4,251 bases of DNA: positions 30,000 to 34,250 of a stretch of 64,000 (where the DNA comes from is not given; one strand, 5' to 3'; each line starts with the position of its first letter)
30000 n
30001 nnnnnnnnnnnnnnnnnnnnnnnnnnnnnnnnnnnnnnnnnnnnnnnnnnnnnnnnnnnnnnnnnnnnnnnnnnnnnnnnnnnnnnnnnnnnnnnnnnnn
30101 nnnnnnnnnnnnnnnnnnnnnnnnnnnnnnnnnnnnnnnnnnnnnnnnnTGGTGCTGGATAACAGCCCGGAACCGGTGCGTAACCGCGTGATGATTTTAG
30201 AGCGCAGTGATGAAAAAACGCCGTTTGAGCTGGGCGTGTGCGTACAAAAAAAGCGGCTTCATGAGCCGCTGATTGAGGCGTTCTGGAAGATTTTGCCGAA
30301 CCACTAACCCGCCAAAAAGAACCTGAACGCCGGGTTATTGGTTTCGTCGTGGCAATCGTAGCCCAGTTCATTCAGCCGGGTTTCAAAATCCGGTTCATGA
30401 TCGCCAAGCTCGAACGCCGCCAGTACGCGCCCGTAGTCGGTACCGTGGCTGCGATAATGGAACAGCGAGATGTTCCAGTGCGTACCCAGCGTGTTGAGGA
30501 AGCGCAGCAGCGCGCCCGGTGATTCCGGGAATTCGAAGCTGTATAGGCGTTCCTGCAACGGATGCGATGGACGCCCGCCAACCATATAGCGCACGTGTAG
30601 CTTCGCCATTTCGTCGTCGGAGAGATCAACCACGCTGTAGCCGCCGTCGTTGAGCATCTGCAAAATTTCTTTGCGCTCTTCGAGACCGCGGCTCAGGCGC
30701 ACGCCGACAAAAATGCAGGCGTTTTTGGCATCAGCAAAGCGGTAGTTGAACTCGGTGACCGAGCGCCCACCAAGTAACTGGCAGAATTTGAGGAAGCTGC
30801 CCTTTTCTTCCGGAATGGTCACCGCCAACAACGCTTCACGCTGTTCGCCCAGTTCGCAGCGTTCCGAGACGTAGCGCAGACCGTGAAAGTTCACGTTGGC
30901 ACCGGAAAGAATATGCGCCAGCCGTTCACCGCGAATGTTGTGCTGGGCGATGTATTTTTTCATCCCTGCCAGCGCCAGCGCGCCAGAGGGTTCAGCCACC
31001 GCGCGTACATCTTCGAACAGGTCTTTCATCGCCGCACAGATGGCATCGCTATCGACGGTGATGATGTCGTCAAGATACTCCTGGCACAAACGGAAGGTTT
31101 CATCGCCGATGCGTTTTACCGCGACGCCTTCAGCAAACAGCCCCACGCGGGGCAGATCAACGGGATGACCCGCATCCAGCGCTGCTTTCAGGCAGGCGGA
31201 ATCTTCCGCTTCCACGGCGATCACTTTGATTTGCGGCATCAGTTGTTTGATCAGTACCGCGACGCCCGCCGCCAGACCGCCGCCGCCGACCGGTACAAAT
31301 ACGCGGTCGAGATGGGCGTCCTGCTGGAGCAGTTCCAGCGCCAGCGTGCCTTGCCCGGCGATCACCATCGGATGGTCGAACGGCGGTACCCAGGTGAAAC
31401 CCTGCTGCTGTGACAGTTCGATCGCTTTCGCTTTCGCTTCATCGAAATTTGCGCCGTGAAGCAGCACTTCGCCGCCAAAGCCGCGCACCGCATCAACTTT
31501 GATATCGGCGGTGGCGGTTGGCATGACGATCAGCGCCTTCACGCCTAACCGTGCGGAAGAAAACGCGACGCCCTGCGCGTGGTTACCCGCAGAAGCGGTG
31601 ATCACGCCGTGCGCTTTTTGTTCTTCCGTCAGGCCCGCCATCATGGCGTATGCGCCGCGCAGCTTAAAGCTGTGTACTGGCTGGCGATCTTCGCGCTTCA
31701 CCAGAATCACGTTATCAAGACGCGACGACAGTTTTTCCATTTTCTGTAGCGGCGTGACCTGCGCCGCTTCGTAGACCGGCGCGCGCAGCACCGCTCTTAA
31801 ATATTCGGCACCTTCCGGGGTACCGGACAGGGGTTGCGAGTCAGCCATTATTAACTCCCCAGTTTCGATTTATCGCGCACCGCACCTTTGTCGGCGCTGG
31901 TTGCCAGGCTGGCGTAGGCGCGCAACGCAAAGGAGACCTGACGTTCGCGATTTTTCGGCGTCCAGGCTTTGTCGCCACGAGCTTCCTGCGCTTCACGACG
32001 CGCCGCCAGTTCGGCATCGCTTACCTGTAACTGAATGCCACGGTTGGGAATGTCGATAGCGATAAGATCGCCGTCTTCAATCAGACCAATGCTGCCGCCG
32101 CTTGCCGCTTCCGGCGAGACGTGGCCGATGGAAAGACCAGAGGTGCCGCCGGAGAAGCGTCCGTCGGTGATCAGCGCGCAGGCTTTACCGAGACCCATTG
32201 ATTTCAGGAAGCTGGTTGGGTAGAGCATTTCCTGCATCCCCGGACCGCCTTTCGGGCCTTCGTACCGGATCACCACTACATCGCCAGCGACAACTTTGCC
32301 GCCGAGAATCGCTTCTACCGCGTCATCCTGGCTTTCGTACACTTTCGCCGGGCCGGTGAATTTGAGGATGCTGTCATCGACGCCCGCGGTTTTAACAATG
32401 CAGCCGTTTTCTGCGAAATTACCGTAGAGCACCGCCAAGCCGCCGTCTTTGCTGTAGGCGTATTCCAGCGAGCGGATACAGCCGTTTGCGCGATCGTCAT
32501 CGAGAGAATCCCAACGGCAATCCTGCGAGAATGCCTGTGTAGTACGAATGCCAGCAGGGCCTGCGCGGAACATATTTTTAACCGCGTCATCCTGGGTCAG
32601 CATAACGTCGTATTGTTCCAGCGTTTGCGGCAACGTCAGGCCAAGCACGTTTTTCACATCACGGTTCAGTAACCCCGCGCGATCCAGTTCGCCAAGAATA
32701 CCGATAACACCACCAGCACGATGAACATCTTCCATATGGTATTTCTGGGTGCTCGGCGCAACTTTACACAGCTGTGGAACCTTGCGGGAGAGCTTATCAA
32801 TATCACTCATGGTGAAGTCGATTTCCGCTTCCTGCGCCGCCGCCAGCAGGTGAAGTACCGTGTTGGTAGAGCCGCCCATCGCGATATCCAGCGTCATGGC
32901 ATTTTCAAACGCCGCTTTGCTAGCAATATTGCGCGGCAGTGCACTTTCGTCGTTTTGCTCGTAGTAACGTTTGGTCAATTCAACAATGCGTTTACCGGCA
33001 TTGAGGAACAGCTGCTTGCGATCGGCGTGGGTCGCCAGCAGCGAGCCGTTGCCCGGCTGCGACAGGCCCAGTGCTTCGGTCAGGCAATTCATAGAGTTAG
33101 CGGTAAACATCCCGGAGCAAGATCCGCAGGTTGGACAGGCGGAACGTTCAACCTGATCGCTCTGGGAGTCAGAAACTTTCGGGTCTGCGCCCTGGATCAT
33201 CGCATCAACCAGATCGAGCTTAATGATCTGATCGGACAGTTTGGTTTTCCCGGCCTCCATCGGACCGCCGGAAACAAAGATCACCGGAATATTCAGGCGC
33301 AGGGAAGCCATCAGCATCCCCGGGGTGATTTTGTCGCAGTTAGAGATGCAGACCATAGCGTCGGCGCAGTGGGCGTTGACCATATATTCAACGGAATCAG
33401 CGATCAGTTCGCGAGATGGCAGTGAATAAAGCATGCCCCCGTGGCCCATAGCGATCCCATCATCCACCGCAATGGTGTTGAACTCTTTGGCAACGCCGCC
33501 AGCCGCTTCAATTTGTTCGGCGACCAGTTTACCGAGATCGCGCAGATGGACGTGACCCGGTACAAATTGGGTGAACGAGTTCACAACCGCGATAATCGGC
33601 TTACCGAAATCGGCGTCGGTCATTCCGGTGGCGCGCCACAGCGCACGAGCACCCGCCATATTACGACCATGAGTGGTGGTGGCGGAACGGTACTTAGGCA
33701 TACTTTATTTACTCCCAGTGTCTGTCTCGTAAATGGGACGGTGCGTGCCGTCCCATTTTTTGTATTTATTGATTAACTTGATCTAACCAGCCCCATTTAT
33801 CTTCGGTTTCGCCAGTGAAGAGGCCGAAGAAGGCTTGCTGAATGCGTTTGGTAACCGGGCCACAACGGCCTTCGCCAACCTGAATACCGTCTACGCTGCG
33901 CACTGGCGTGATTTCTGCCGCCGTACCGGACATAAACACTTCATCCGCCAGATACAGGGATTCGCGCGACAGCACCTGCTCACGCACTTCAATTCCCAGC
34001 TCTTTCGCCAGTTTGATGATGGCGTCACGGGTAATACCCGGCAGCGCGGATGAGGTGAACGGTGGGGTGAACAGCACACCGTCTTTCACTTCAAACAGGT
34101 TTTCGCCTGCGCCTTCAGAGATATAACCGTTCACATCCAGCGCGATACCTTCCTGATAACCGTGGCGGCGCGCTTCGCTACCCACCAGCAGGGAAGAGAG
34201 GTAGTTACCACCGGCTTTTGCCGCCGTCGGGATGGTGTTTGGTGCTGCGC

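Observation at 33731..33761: GC-rich hairpin with T-tract in the ilvE-ilvD spacer, oriented antisense to the ilv operon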

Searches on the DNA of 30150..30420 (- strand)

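Call 80: search_dna_similar(query=window:30150-30420:-, collection=ecoli_genomes, mode=near, max_rows=8, rows=spread)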
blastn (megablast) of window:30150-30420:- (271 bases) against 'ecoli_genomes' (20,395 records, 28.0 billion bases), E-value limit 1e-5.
Records with a match: 5425; places in all: 5617; records where one place covers at least 80% of the query: 5235.
Genomes with a match: 5425 of 5426; with a place that covers at least 80% of the query: 5235. Places per genome that has any: lowest 1, median 1, highest 2. On chromosomes: 5616 places; on plasmids: 1.
Best place of each record, by identity: >=99% 101; 95-99% 1150; 90-95% 4128; 80-90% 46.
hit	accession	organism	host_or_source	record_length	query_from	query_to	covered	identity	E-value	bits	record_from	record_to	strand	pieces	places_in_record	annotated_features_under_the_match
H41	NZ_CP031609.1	Escherichia coli strain N3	Homo sapiens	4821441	1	271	100%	100.0%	7e-139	501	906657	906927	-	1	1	ilvY: HTH-type transcriptional activator IlvY | ilvA: threonine ammonia-lyase, biosynthetic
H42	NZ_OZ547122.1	Escherichia coli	Homo sapiens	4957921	1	271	100%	96.3%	3e-122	446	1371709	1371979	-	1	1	ilvY: HTH-type transcriptional activator IlvY | ilvA: threonine ammonia-lyase, biosynthetic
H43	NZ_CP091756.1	Escherichia coli strain LC-1302-2020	Homo sapiens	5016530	1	271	100%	94.5%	5e-56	421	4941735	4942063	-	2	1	ilvY: HTH-type transcriptional activator IlvY | ilvA: threonine ammonia-lyase, biosynthetic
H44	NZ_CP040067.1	Escherichia coli strain A1_181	Larus sp.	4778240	1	271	100%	94.5%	7e-114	418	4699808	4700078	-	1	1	ilvY: HTH-type transcriptional activator IlvY | ilvA: threonine ammonia-lyase, biosynthetic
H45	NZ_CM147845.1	Escherichia coli strain 45E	farm environment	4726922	1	271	100%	94.2%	5e-56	421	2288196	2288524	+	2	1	ilvY: HTH-type transcriptional activator IlvY | ilvA: threonine ammonia-lyase, biosynthetic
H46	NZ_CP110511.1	Escherichia coli strain ws5-3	natural water sources close by farm or ...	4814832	1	271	100%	93.7%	2e-110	407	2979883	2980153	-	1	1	ilvY: HTH-type transcriptional activator IlvY | ilvA: threonine ammonia-lyase, biosynthetic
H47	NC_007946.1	Escherichia coli UTI89 strain UTI89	-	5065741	1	271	100%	92.6%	2e-105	390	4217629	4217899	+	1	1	ilvY: HTH-type transcriptional activator IlvY | ilvA: threonine ammonia-lyase, biosynthetic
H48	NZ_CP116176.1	Escherichia coli strain DETEC-E601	sink countertop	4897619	1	117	43%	94.0%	1e-41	178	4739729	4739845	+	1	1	ilvA: threonine ammonia-lyase, biosynthetic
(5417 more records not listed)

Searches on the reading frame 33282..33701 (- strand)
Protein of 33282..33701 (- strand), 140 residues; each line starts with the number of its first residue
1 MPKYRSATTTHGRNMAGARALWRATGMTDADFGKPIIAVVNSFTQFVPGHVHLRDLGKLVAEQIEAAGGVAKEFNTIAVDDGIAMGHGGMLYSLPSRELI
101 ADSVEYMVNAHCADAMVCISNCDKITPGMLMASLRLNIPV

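Call 20: find_related_loci(query=window:33282-33701:-, collection=genome_contigs, flank=1500)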
Query window:33282-33701:- (140 aa) in genome_contigs; peptide patterns used: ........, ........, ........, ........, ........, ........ (x = any residue, [..] = any of these).
600 stretches matched a pattern (row limit reached: there are more); 599 encode a relative of the query (tblastn E <= 1e-3); the best 80 are kept; 80 distinct loci.
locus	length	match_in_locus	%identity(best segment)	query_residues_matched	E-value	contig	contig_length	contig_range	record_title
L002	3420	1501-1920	100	1-140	1e-95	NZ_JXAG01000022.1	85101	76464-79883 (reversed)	Enterobacter sp. Bisph1 contig022, whole genome shotgun sequence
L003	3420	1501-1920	100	1-140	1e-95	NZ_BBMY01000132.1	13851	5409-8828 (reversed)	Escherichia albertii NBRC 107761 = DSM 17582 strain NBRC 107761, whole genome shotgun sequence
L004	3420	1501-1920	99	1-140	3e-95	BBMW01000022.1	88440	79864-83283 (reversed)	Citrobacter werkmanii NBRC 105721 DNA, contig: CIWKM22, whole genome shotgun sequence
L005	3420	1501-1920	99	1-140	6e-95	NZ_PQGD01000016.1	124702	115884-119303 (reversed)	Superficieibacter electus strain BP-1 NODE_16_length_124702_cov_38.7082, whole genome shotgun sequence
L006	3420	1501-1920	99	1-140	6e-95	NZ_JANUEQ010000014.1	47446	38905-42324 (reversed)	Klebsiella sp. BIGb0407 Ga0480618_14, whole genome shotgun sequence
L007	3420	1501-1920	98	1-140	4e-94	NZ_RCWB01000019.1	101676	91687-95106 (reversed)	Photorhabdus caribbeanensis strain HG29 scaffold_0019, whole genome shotgun sequence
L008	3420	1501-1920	99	1-140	2e-94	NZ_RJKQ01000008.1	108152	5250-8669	Enterobacter sp. BIGb0383 Ga0304806_108, whole genome shotgun sequence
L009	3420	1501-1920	99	1-140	2e-94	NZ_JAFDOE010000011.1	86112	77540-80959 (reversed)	Citrobacter sp. FP75 contig11, whole genome shotgun sequence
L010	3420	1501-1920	98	1-140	9e-94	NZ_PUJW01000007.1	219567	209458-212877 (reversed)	Photorhabdus cinerea strain DSM 19724 scaffold_0007, whole genome shotgun sequence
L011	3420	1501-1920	98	1-140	9e-93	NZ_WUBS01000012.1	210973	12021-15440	Acerihabitans arboris strain SAP-6 contig12, whole genome shotgun sequence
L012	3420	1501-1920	94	1-140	4e-91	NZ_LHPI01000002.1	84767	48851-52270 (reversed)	Vibrio hepatarius strain DSM 19134 contig0002, whole genome shotgun sequence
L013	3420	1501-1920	94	1-140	8e-91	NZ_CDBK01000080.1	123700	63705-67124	Aeromonas caviae strain CECT 838, whole genome shotgun sequence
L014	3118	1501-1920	92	1-140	4e-90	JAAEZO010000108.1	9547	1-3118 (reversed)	MAG: Gammaproteobacteria bacterium isolate P03SST1Cbin.11 NODE_1186_length_9547_cov_32.5615, whole genome shotgun sequen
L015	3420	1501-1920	92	1-140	1e-89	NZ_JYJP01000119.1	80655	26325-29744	Vibrio mexicanus strain CAIM 1540 contig00153, whole genome shotgun sequence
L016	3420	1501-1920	92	1-140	3e-89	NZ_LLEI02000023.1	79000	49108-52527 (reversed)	Vibrio bivalvicida strain 605 contig_23, whole genome shotgun sequence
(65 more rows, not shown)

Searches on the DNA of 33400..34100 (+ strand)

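Call 7: search_dna_similar(query=window:33400-34100:+, collection=ecoli_genomes, mode=near, max_rows=10)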
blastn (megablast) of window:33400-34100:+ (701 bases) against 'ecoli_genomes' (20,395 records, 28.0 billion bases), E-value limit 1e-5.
Records with a match: 5424; places in all: 5428; records where one place covers at least 80% of the query: 5424.
Genomes with a match: 5424 of 5426; with a place that covers at least 80% of the query: 5424. Places per genome that has any: lowest 1, median 1, highest 2. On chromosomes: 5427 places; on plasmids: 1.
Best place of each record, by identity: >=99% 144; 95-99% 5278; 80-90% 2.
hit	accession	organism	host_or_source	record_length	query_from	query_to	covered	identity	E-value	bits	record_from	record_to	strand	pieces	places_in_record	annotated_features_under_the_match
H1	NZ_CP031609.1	Escherichia coli strain N3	Homo sapiens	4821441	1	701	100%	100.0%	0e+0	1295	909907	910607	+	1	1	ilvE: branched-chain-amino-acid transaminase | ilvD: dihydroxy-acid dehydratase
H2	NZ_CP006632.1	Escherichia coli PCN033 strain PCN033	-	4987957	1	701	100%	99.4%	0e+0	1273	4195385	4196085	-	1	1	ilvE: branched-chain-amino-acid transaminase | ilvD: dihydroxy-acid dehydratase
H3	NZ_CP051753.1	Escherichia coli strain SCU-102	Homo sapiens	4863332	1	701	100%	99.4%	0e+0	1273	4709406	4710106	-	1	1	ilvE: branched-chain-amino-acid transaminase | ilvD: dihydroxy-acid dehydratase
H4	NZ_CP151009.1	Escherichia coli strain 19KM1776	Dog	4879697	1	701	100%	99.4%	0e+0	1273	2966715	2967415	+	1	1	ilvE: branched-chain-amino-acid transaminase | ilvD: dihydroxy-acid dehydratase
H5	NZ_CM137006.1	Escherichia coli strain 7CC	Mink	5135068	1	701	100%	99.4%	0e+0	1273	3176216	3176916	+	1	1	ilvE: branched-chain-amino-acid transaminase | ilvD: dihydroxy-acid dehydratase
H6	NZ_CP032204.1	Escherichia coli strain AR_0013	missing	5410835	1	701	100%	99.3%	0e+0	1267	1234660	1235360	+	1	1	ilvE: branched-chain-amino-acid transaminase | ilvD: dihydroxy-acid dehydratase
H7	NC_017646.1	Escherichia coli O7:K1 str. CE10 strain CE10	Homo sapiens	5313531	1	701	100%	99.3%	0e+0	1267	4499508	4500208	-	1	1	ilvE: branched-chain-amino-acid transaminase | ilvD: dihydroxy-acid dehydratase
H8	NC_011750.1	Escherichia coli IAI39 strain IAI39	-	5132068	1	701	100%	99.3%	0e+0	1267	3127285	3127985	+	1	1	ilvE: branched-chain-amino-acid transaminase | ilvD: dihydroxy-acid dehydratase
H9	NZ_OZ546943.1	Escherichia coli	Homo sapiens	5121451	1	701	100%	99.3%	0e+0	1267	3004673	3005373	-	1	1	ilvE: branched-chain-amino-acid transaminase | ilvD: dihydroxy-acid dehydratase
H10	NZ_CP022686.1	Escherichia coli Nissle 1917 strain Nissle 1917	Homo sapiens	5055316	1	701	100%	99.1%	0e+0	1262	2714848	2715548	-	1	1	ilvE: branched-chain-amino-acid transaminase | ilvD: dihydroxy-acid dehydratase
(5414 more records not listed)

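Call 23: search_dna_similar(query=window:33716-33770:+, collection=ecoli_genomes, mode=distant, max_rows=30, rows=spread, max_evalue=0.01)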
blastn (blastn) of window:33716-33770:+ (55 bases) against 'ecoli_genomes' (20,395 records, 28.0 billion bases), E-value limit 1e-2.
Records with a match: 5424; places in all: 5428; records where one place covers at least 80% of the query: 5424.
Genomes with a match: 5424 of 5426; with a place that covers at least 80% of the query: 5424. Places per genome that has any: lowest 1, median 1, highest 2. On chromosomes: 5427 places; on plasmids: 1.
Best place of each record, by identity: >=99% 5272; 95-99% 150; 80-90% 2.
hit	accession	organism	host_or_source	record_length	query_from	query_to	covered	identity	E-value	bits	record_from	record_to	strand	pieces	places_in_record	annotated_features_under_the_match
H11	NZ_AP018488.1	Escherichia coli O157:H7 strain PV15-279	Homo sapiens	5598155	1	55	100%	100.0%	4e-19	100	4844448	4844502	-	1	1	ilvE: branched-chain-amino-acid transaminase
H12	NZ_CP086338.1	Escherichia coli strain EJN001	Homo sapiens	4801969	1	55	100%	100.0%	4e-19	100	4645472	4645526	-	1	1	ilvE: branched-chain-amino-acid transaminase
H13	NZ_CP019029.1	Escherichia coli strain Ecol_881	Homo sapiens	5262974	1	55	100%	100.0%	4e-19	100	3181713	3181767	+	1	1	ilvE: branched-chain-amino-acid transaminase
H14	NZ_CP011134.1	Escherichia coli VR50 strain VR50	Homo sapiens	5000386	1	55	100%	100.0%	4e-19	100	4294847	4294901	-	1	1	ilvE: branched-chain-amino-acid transaminase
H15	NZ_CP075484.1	Escherichia coli strain NT1N25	pig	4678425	1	55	100%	100.0%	4e-19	100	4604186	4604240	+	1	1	ilvE: branched-chain-amino-acid transaminase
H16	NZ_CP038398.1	Escherichia coli O157:H7 strain DEC4E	Homo sapiens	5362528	1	55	100%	100.0%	4e-19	100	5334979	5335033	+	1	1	ilvE: branched-chain-amino-acid transaminase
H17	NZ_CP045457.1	Escherichia coli strain ET12567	Constructed from strain GM2929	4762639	1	55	100%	100.0%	4e-19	100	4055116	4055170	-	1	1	ilvE: branched-chain-amino-acid transaminase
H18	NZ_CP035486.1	Escherichia coli strain NissleGFP_pZE21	cell culture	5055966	1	55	100%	100.0%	4e-19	100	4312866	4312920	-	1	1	ilvE: branched-chain-amino-acid transaminase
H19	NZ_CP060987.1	Escherichia coli strain EC31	Homo sapiens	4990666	1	55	100%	100.0%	4e-19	100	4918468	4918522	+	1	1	ilvE: branched-chain-amino-acid transaminase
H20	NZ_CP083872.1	Escherichia coli strain NDM5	Homo sapiens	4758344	1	55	100%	100.0%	4e-19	100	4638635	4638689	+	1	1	ilvE: branched-chain-amino-acid transaminase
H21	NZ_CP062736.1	Escherichia coli O157:H7 strain Z1766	Bovine Faeces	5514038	1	55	100%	100.0%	4e-19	100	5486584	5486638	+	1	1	ilvE: branched-chain-amino-acid transaminase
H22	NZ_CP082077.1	Escherichia coli strain MS20657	Homo sapiens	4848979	1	55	100%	100.0%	4e-19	100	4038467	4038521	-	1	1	ilvE: branched-chain-amino-acid transaminase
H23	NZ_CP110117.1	Escherichia coli strain 2-331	Sewage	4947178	1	55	100%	100.0%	4e-19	100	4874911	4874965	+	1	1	ilvE: branched-chain-amino-acid transaminase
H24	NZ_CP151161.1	Escherichia coli strain 20220828076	Homo sapiens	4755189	1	55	100%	100.0%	4e-19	100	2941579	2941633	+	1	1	ilvE: branched-chain-amino-acid transaminase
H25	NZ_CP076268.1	Escherichia coli strain D217-5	Homo sapiens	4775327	1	55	100%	100.0%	4e-19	100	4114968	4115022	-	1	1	ilvE: branched-chain-amino-acid transaminase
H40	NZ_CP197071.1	Escherichia coli strain ECOR29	Kangaroo rat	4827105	1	48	87%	89.8%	1e-7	64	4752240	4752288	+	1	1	ilvE: branched-chain amino acid transaminase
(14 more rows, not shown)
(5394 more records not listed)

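Call 81: get_annotated_region(hit=H40, flank=80)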
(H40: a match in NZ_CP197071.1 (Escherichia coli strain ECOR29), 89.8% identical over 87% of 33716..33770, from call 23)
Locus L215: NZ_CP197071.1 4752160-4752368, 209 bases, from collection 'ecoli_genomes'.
description: Escherichia coli strain ECOR29 chromosome, complete genome
organism: Escherichia coli strain ECOR29 (NCBI taxid 562)
replicon: chromosome; assembly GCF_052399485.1
host: Kangaroo rat; source: -; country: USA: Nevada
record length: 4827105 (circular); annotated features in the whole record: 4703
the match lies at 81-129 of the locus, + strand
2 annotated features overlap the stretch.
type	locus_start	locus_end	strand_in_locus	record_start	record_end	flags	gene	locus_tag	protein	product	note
CDS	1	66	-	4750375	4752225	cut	ilvD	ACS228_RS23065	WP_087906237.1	dihydroxy-acid dehydratase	-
CDS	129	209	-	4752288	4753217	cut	ilvE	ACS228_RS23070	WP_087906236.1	branched-chain amino acid transaminase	-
